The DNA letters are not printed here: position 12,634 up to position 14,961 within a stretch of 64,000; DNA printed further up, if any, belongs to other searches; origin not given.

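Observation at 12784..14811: The PorK/GldK-like FGE-sulfatase domain is fused to an outer-membrane beta-barrel and has no lipoprotein signal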

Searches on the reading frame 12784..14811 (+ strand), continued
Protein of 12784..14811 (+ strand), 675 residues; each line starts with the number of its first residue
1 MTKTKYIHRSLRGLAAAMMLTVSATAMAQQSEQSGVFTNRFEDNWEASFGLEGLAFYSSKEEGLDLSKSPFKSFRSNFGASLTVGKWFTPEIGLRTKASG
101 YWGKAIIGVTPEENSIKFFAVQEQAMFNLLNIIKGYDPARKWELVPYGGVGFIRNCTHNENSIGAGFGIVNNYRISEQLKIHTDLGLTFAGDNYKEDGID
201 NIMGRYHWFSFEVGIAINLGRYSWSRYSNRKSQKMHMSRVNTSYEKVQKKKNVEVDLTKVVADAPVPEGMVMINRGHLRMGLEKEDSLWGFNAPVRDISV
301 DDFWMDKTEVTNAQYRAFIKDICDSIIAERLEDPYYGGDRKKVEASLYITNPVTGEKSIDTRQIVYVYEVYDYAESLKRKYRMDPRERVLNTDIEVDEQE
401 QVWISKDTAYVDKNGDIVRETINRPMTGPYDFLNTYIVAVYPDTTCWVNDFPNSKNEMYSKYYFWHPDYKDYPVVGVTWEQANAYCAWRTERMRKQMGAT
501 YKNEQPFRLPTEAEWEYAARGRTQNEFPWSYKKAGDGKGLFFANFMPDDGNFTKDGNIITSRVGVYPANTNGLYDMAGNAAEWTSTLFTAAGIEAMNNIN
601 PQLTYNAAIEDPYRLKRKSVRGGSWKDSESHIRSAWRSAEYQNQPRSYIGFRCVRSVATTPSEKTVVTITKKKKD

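Call 20: find_related_loci(query=A1, collection=genome_contigs, flank=6000)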
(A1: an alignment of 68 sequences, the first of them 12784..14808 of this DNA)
Query A1 (675 aa) in genome_contigs; peptide patterns used: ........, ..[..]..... (x = any residue, [..] = any of these).
600 stretches matched a pattern (row limit reached: there are more); 543 encode a relative of the query (tblastn E <= 1e-3); the best 80 are kept; 79 distinct loci.
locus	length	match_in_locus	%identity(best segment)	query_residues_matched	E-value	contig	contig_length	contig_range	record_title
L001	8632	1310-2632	60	265-674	2e-172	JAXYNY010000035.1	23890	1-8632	MAG: Segatella copri isolate P051L1-87 NODE_1648_length_23890_cov_69.416321, whole genome shotgun sequence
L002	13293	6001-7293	61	265-664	2e-171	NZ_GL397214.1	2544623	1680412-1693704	Hoylesella marshii DSM 16973 = JCM 13450 strain DSM 16973 SCAFFOLD1, whole genome shotgun sequence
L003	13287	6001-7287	60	265-662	9e-168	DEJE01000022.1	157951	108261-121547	MAG TPA_asm: Prevotella sp. UBA2756 UBA2756_contig_752, whole genome shotgun sequence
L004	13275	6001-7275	52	265-656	3e-142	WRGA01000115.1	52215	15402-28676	MAG: Candidatus Azobacteroides sp. isolate Mp193P4bin6 JGI24699J35502_11134197, whole genome shotgun sequence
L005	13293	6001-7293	51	260-656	3e-140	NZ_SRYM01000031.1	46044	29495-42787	Parabacteroides distasonis strain NM39_I3 NODE_31_length_46044_cov_694.464, whole genome shotgun sequence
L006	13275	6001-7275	54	265-656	7e-139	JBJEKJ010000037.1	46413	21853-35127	MAG: Muribaculaceae bacterium isolate SARD08_bin.036 NODE_211_length_46413_cov_7.170629, whole genome shotgun sequence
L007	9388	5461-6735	52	265-656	1e-134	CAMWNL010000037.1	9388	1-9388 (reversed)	MAG TPA_asm: uncultured Bacteroidales bacterium isolate SRR14411242_bin.1_metawrap_v1.3_MAG genome assembly, contig: NOD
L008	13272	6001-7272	50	265-656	2e-132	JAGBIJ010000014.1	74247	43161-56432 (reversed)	MAG: Muribaculaceae bacterium isolate RGIG9146 Water_deer_Rectum.Co__c349033, whole genome shotgun sequence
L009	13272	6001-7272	49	266-656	9e-126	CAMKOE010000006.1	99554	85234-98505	MAG: uncultured Porphyromonadaceae bacterium isolate SRR12081294_bin.57_metaWRAP_v1.3_MAG genome assembly, contig: ERZ12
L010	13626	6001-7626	35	116-656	7e-86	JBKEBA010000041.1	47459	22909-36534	MAG: Dysgonomonas sp. isolate VLC_084 c_000001058608, whole genome shotgun sequence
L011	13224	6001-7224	39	266-656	4e-86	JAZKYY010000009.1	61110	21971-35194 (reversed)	MAG: Paludibacteraceae bacterium isolate T1900045095_TC20190089.MAGScoT_cleanbin_000001 SGB_4728_k141_1686642, whole gen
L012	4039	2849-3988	37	265-664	6e-80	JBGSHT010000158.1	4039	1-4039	MAG: Chitinophagaceae bacterium isolate JTS-AC111 k141_3579904, whole genome shotgun sequence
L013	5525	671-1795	37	265-660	2e-78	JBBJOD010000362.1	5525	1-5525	MAG: Chitinophagaceae bacterium isolate RDP_SRG_22 NODE_10571_length_5525_cov_4.034369, whole genome shotgun sequence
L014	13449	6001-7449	35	203-656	4e-78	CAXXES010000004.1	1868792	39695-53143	MAG: uncultured Sunxiuqinia sp. isolate 265086c5-4c6e-4d68-95d9-2f43da8c74dd genome assembly, contig: contig_4, whole ge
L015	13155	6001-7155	38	265-669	4e-77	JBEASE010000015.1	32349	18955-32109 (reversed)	MAG: Bacteroidota bacterium isolate NASQAN2010_155_F_bin.23 scaffold_50, whole genome shotgun sequence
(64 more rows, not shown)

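Call 21: find_encoding_contigs(protein=window:12784-14811:+, flank=3000, max_places=4)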
Protein window:12784-14811:+ (675 aa): 2 contigs read that carry it; 2 places shown.
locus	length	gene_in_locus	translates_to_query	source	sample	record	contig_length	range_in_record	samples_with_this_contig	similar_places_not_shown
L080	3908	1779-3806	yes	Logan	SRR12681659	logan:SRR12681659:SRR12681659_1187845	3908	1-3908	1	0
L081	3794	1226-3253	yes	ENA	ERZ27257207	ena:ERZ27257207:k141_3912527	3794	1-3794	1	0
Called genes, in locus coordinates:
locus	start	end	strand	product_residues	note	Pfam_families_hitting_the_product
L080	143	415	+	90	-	-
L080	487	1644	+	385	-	PF00691:OmpA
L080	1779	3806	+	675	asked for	PF03781:FGE-sulfatase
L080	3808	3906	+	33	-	?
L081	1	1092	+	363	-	?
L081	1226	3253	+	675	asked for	PF03781:FGE-sulfatase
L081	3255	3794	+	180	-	?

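Call 23: find_encoding_contigs(protein=P0012, flank=8000, max_places=3)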
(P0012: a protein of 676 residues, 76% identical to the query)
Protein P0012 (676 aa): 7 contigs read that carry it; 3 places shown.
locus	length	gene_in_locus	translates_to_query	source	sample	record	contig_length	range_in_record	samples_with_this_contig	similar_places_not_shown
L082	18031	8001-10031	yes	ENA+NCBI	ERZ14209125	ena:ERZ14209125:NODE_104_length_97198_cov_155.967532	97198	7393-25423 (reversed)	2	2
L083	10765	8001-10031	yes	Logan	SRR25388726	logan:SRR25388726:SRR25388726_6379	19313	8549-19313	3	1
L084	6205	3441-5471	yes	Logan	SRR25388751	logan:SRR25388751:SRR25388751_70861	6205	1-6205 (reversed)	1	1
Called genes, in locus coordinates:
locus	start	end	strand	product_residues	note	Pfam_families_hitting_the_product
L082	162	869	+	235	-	-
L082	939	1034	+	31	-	-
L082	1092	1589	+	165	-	-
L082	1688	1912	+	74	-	-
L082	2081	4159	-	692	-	PF27394:Aq_aa27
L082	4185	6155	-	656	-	PF01751:Toprim, PF01131:Topoisom_bac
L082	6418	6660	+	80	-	-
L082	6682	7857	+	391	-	PF00691:OmpA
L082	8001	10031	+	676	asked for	PF03781:FGE-sulfatase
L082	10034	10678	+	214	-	PF22827:GldL_N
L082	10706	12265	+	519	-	PF12081:GldM_1st, PF21601:GldM_2nd, PF21602:GldM_3rd, PF12080:GldM_4th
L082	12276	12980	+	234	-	PF22187:DUF6946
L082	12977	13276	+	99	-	-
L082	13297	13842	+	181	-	-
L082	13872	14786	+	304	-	PF19841:GldN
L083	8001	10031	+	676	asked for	PF03781:FGE-sulfatase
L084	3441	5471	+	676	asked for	PF03781:FGE-sulfatase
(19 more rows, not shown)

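Call 24: find_encoding_contigs(protein=P0088, flank=8000, max_places=3)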
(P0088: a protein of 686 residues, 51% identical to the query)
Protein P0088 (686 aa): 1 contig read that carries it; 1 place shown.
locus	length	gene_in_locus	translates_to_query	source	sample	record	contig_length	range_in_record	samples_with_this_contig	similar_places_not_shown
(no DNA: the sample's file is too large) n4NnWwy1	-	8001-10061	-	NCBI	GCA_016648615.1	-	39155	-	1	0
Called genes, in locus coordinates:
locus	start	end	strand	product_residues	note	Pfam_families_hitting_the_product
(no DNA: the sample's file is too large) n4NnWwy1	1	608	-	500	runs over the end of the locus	PF18819:MuF_C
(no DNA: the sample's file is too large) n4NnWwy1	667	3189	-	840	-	-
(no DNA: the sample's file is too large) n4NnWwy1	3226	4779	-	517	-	-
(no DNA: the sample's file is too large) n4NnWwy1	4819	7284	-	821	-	-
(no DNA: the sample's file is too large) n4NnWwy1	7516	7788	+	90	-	-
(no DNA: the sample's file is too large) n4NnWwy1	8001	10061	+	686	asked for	PF13505:OMP_b-brl (weak), PF03781:FGE-sulfatase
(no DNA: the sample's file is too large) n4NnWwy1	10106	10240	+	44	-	-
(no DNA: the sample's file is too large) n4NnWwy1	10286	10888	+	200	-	PF22827:GldL_N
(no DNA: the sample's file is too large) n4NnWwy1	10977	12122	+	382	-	?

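Call 29: predict_structure(alignment_id=A1)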
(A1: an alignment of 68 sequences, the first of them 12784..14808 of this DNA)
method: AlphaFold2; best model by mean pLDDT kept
length: 675 residues; sequences in the alignment: 68
mean_pLDDT: 75.1   pTM: 0.60
mean pLDDT of the five models: 75.1, 75.0, 69.6, 67.3, 64.2
residues with pLDDT >= 90: 127; 70-90: 312; 50-70: 188; < 50: 48
segments of 3 or more residues with pLDDT < 50: 1-3, 28-35, 532-541, 553-558, 599-601, 672-675
pLDDT, mean of each block of 10 residues (from residue 1): 58 70 51 51 85 84 77 79 89 89 63 73 92 79 92 84 91 87 92 66 82 89 60 53 57 54 63 77 55 67 87 94 92 90 90 86 90 85 82 80 86 86 87 90 79 72 85 87 94 88 86 82 60 46 54 47 70 66 77 53 57 74 61 62 77 81 53 44
secondary structure, 60 per line:
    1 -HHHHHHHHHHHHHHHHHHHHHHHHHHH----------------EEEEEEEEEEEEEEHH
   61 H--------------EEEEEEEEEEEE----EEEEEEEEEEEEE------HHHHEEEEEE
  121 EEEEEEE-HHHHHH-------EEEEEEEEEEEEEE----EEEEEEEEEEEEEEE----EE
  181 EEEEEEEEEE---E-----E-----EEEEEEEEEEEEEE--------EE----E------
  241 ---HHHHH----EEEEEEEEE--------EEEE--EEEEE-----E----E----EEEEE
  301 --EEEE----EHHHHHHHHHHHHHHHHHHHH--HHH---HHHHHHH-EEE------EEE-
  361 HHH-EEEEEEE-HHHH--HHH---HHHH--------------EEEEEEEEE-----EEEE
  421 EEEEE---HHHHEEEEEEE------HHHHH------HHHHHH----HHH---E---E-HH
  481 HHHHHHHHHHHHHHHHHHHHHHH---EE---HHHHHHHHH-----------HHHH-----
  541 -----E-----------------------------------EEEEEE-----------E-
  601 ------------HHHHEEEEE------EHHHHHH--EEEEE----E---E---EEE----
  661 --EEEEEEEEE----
elements in order (helices of 4 or more, strands of 3 or more residues): H2-28 E45-58 E76-87 E92-104 H111-114 E115-127 H129-134 E142-155 E160-174 E179-190 E206-219 H244-248 E253-261 E270-273 E276-280 E296-300 E303-306 H312-331 H340-346 E348-350 E357-359 E365-371 H373-376 H385-388 E403-411 E417-425 H429-432 E433-439 H446-450 H457-462 H479-503 H512-520 H532-535 E582-587 H613-616 E617-621 H629-634 E637-641 E654-656 E663-671

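Call 47: find_encoding_contigs(protein=P0033, flank=10000, max_places=1)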
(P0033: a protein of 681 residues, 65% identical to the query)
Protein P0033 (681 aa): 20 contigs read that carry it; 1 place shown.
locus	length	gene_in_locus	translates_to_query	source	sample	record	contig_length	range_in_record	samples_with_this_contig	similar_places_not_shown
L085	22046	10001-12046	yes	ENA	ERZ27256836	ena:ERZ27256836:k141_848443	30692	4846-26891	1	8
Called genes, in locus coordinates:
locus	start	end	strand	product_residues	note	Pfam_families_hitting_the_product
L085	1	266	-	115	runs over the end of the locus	-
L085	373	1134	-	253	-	PF00142:Fer4_NifH (weak), PF01656:CbiA, PF02374:ArsA_ATPase, PF06564:CBP_BcsQ, PF09140:MipZ, PF10609:ParA, PF13614:AAA_31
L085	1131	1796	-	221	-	PF12952:DUF3841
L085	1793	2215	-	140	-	-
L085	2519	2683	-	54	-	-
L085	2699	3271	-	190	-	-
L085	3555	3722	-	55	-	-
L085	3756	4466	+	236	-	-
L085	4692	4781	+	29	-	-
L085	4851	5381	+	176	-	-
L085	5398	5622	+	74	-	-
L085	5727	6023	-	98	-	PF10881:DUF2726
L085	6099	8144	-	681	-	PF01751:Toprim, PF01131:Topoisom_bac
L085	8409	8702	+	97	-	-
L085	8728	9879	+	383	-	PF00691:OmpA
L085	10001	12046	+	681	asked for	PF03781:FGE-sulfatase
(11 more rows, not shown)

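Call 48: find_encoding_contigs(protein=P0078, flank=10000, max_places=1)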
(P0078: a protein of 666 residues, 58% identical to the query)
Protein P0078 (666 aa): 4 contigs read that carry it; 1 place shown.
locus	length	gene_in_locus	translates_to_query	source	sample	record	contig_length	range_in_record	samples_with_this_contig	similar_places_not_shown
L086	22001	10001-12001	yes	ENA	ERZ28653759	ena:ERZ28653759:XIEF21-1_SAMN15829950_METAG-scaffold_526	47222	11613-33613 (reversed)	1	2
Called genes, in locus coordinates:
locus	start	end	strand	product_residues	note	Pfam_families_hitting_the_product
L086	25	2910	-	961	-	PF19044:P-loop_TraG, PF01935:DUF87 (weak), PF12846:AAA_10 (faint), PF19044:P-loop_TraG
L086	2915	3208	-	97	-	-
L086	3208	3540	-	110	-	PF13572:DUF4134 (weak)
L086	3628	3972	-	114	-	PF13572:DUF4134 (faint)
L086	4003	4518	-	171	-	-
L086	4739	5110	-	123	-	-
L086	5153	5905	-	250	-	PF00142:Fer4_NifH (faint), PF01656:CbiA, PF02374:ArsA_ATPase, PF06564:CBP_BcsQ, PF09140:MipZ, PF10609:ParA, PF13614:AAA_31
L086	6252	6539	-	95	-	-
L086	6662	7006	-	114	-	-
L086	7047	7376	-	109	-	-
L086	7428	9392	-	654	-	PF01751:Toprim, PF01131:Topoisom_bac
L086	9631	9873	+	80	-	-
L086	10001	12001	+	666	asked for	PF03781:FGE-sulfatase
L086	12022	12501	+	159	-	PF22827:GldL_N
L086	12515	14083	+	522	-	PF12081:GldM_1st, PF21601:GldM_2nd, PF21602:GldM_3rd, PF12080:GldM_4th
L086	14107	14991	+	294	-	PF19841:GldN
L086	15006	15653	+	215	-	PF12099:DUF3575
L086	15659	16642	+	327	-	PF17145:DUF5119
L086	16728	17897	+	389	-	PF13149:Mfa_like_1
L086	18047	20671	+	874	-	-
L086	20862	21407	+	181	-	-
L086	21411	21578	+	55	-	-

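Call 49: find_encoding_contigs(protein=P0092, flank=10000, max_places=1)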
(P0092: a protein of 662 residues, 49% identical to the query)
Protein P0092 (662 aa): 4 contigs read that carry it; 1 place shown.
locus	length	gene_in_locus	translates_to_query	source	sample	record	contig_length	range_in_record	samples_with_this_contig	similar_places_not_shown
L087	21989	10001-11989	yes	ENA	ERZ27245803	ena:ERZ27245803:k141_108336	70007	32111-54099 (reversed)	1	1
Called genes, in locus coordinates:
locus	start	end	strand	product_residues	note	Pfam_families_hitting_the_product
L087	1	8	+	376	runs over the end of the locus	PF01497:Peripla_BP_2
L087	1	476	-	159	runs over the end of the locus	-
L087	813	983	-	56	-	-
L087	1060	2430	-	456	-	PF00291:PALP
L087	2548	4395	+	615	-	PF02386:TrkH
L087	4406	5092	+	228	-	PF02254:TrkA_N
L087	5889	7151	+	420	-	PF21205:Rep3_C (weak)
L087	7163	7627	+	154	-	-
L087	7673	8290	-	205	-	PF00239:Resolvase, PF02796:HTH_7 (weak)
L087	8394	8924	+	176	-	-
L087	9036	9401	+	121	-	PF04956:TrbC (weak), PF13572:DUF4134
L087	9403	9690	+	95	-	-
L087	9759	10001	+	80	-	-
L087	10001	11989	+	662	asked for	PF03781:FGE-sulfatase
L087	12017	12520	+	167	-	PF22827:GldL_N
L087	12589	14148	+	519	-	PF12081:GldM_1st, PF21601:GldM_2nd, PF21602:GldM_3rd, PF12080:GldM_4th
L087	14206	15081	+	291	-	PF19841:GldN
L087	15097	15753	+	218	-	PF12099:DUF3575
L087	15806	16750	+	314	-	PF17145:DUF5119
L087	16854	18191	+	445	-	PF13149:Mfa_like_1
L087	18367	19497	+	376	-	PF13149:Mfa_like_1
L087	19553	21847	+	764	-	-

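Call 55: search_dna_similar(query=window:12784-14808:+, collection=plasmids, mode=protein, max_rows=30)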
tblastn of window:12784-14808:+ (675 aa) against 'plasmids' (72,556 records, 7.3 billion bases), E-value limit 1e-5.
Records with a match: 419; places in all: 489; records where one place covers at least 80% of the query: 0.
Best place of each record, by identity: <60% 419.
By first word of the organism name: Sinorhizobium 86; Rhizobium 53; Streptomyces 21; Nostoc 12; Ensifer 12; Azospirillum 10; Sphingobium 8; Vibrio 8; Caballeronia 8; Acaryochloris 7; and 99 more.
By predicted mobility (MOB-suite, as given by PLSDB): non-mobilizable 275; mobilizable 80; conjugative 64.
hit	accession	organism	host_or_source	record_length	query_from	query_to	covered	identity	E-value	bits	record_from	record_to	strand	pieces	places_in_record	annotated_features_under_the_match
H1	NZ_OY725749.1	Parabacteroides distasonis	-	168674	257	656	59%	50.5%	2e-134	443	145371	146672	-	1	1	SUMF1/EgtB/PvdO family nonheme iron enzyme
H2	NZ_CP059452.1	Azospirillum brasilense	Prokaryotes,soil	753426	265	661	43%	37.1%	2e-16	158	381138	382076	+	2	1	formylglycine-generating enzyme family protein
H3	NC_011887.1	Methylobacterium nodulans ORS 2060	-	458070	228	654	47%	33.4%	3e-12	143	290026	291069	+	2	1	formylglycine-generating enzyme family protein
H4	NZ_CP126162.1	Haloarcula pelagica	cell culture,sediment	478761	254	661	40%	34.4%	1e-9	128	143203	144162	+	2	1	formylglycine-generating enzyme family protein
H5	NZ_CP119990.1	Halobaculum marinum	cell culture,sediment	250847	265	654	38%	36.7%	6e-13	143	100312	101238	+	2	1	formylglycine-generating enzyme family protein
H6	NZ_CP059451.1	Azospirillum brasilense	Prokaryotes,soil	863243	266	654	42%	32.8%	3e-9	129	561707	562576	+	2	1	formylglycine-generating enzyme family protein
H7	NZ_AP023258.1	Mesorhizobium sp. L-2-11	Lotus japonicus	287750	316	654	50%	25.4%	1e-9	69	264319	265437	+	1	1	formylglycine-generating enzyme family protein | arylsulfatase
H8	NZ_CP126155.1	Halobaculum lipolyticum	cell culture,sediment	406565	268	657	32%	36.6%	6e-10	128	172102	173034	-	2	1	formylglycine-generating enzyme family protein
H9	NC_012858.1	Rhizobium leguminosarum bv. trifolii WSM1325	-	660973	372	654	39%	29.7%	3e-13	102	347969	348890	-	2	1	formylglycine-generating enzyme family protein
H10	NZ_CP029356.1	Azospirillum thermophilum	cell culture,hot spring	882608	384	654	40%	28.5%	5e-14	84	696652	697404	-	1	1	SUMF1/EgtB/PvdO family nonheme iron enzyme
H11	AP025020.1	Calothrix sp. PCC 7716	-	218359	377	656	41%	26.8%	1e-9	69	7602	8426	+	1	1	hypothetical protein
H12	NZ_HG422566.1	Cardinium endosymbiont of Bemisia tabaci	Bemisia tabaci QHC-VLC (biotype Q)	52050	431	656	33%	33.2%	3e-26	123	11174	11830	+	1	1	SUMF1/EgtB/PvdO family nonheme iron enzyme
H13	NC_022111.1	Prevotella sp. oral taxon 299 str. F0039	Homo sapiens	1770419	5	224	33%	33.9%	3e-28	129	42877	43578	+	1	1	none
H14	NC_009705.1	Yersinia pseudotuberculosis IP 31758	stool of a patient presenting with ...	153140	384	652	40%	27.5%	9e-10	70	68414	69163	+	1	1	SUMF1/EgtB/PvdO family nonheme iron enzyme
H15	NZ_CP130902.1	Yersinia pseudotuberculosis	mouse,feces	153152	384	652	40%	27.5%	9e-10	70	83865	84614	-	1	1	SUMF1/EgtB/PvdO family nonheme iron enzyme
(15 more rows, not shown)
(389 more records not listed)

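Call 56: get_annotated_region(hit=H1, flank=12000)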
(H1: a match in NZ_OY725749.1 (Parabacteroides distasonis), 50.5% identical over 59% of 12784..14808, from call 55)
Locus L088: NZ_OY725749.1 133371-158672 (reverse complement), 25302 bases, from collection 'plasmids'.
description: Parabacteroides distasonis strain Parabacteroides distasonis TSDC17.2-1.1 plasmid 4, complete sequence
organism: Parabacteroides distasonis (NCBI taxid 823)
taxonomy: Bacteria; Bacteroidota; Bacteroidia; Bacteroidales; Tannerellaceae; Parabacteroides; Parabacteroides distasonis
host: -; source: -; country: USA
typing (MOB-suite, as given by PLSDB): non-mobilizable
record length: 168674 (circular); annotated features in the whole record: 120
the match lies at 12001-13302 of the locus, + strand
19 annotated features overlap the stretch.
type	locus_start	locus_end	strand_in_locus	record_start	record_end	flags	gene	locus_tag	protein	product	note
CDS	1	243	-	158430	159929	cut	-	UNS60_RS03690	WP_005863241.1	potassium/proton antiporter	GO:0006813 - potassium ion transport [Evidence IEA]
CDS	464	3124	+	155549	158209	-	-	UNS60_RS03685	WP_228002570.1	transglutaminase domain-containing protein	-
CDS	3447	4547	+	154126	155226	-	-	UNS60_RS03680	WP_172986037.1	efflux RND transporter periplasmic adaptor subunit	GO:0006810 - transport [Evidence IEA]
CDS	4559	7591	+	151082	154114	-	-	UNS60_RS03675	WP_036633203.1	efflux RND transporter permease subunit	-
CDS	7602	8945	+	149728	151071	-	-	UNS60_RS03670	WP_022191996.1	TolC family protein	GO:0055085 - transmembrane transport [Evidence IEA]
CDS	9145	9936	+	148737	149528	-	-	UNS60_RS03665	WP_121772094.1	SAM-dependent methyltransferase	-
CDS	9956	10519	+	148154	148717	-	-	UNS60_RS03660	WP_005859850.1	cob(I)yrinic acid a,c-diamide adenosyltransferase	GO:0009236 - cobalamin biosynthetic process [Evidence IEA]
CDS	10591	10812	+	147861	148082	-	-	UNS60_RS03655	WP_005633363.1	DUF2795 domain-containing protein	-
CDS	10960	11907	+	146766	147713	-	-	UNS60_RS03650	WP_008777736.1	type IX secretion system membrane protein PorP/SprF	-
CDS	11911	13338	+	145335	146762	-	-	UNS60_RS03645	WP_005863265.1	SUMF1/EgtB/PvdO family nonheme iron enzyme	-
CDS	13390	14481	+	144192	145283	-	gldL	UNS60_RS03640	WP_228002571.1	gliding motility protein GldL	-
CDS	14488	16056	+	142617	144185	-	gldM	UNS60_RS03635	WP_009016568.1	gliding motility protein GldM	-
CDS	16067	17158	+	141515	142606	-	gldN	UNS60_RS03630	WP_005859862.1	gliding motility protein GldN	-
CDS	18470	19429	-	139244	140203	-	-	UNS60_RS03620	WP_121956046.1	nitrilase family protein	-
CDS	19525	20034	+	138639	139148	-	-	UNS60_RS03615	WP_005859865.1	GNAT family protein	-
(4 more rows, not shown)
